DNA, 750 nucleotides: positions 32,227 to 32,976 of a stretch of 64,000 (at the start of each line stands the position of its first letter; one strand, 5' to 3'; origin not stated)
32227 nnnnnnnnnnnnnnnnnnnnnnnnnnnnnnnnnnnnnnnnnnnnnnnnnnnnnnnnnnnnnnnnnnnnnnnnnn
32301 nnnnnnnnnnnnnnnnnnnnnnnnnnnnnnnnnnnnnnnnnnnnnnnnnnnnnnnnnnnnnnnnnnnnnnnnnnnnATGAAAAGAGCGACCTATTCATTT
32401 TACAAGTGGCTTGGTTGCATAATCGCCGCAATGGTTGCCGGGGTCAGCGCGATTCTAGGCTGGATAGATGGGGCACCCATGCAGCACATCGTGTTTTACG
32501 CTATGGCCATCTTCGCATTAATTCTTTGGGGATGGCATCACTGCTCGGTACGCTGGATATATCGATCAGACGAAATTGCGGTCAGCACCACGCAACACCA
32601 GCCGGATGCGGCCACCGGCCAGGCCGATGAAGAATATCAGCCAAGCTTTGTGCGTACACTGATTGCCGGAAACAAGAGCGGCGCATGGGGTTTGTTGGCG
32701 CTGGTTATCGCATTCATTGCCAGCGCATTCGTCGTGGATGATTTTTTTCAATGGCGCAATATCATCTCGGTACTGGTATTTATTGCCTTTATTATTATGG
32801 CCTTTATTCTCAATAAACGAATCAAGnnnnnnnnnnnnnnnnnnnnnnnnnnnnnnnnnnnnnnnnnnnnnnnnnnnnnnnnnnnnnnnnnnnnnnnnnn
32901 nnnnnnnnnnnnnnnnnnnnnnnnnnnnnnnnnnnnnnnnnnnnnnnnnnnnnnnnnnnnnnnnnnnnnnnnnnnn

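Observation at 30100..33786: Both permeases of the tagged ABC system carry large extra membrane regions that the neighbouring control system lacks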

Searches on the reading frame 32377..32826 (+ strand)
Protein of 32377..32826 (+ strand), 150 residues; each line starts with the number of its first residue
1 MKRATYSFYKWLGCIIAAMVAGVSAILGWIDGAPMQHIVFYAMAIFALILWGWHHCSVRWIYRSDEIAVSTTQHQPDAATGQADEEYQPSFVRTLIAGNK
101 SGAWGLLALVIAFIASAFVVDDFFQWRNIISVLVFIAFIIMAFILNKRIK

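Call 32: search_protein_families(library=pfam, proteins=[window:32377-32826:+], max_evalue=10)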
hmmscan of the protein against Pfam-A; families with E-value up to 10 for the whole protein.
window:32377-32826:+ (150 aa): 9 families
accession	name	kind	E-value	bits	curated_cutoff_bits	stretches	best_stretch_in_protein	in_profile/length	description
PF02790.20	COX2_TM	-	0.054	14.1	22.8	1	36-74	24-62/88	Cytochrome C oxidase subunit II, transmembrane domain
PF09877.14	EhaL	-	0.53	11.2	23.8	1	106-148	36-75/97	Energy-converting hydrogenase subunit EhaL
PF20237.3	DUF6594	-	0.76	10.1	30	1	59-145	150-219/238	Family of unknown function (DUF6594)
PF05814.16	Ac76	-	1.1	9.8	22.5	1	107-146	4-42/83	Orf76 (Ac76)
PF06703.16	SPC25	-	2.2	8.5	24.3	1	11-55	34-78/159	Microsomal signal peptidase 25 kDa subunit (SPC25)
PF13567.11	DUF4131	-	2.6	8.1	31.6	1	11-63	5-55/165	Domain of unknown function (DUF4131)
PF04246.17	RseC_MucC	-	4.9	7.5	24.4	1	110-149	75-114/130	Positive regulator of sigma(E), RseC/MucC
PF18184.6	SLATT_3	-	5.4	7.7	26.3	0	10-60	25-75/155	SMODS and SLOG-associating 2TM effector domain 3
PF20990.2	DUF2207_C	-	9.2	6.3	33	1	101-147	138-187/247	Predicted membrane protein (DUF2207) C-terminal domain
